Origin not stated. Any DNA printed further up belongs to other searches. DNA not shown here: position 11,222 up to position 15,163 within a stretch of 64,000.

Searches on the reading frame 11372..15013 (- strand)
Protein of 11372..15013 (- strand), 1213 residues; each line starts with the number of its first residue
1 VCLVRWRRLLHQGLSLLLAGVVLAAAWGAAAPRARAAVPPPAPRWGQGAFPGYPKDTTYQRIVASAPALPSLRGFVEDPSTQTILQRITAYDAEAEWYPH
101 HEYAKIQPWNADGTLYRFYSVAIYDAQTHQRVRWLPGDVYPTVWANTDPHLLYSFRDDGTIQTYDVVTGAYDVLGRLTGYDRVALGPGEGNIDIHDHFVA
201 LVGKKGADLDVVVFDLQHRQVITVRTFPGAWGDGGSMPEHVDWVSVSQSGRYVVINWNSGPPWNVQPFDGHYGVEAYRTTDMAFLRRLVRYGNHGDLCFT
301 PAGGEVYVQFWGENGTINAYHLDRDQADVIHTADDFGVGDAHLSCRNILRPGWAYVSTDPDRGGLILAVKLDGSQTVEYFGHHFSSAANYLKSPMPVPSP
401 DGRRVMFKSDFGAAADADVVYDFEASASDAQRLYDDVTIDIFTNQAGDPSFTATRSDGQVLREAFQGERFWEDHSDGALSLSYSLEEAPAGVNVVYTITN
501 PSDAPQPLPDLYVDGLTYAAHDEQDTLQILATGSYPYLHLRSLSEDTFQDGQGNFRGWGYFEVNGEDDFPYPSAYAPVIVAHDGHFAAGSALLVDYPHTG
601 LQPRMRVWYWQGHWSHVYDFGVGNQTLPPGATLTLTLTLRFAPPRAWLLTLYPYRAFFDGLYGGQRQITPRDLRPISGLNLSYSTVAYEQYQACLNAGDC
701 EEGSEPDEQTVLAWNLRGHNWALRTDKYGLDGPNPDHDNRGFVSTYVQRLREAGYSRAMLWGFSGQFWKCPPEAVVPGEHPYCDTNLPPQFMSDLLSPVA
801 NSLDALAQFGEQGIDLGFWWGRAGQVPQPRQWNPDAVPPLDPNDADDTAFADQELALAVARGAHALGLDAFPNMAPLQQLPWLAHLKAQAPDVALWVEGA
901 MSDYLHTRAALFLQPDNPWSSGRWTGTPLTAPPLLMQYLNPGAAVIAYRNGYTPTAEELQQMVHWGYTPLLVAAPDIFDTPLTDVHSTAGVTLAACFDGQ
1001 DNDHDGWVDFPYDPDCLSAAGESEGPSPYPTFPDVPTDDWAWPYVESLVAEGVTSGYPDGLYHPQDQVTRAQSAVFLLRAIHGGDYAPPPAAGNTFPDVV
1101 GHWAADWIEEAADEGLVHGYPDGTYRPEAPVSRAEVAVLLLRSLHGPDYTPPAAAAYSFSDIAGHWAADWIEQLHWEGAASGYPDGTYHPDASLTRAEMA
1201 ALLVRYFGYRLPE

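Call 32: search_protein_families(library=pfam, proteins=[window:11372-15013:-], max_evalue=0.0001)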
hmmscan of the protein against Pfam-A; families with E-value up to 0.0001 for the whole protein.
window:11372-15013:- (1213 aa): 1 family
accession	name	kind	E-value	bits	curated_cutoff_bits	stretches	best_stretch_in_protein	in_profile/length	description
PF00395.25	SLH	-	1.4e-39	134.3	20.8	3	1031-1072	1-42/44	S-layer homology domain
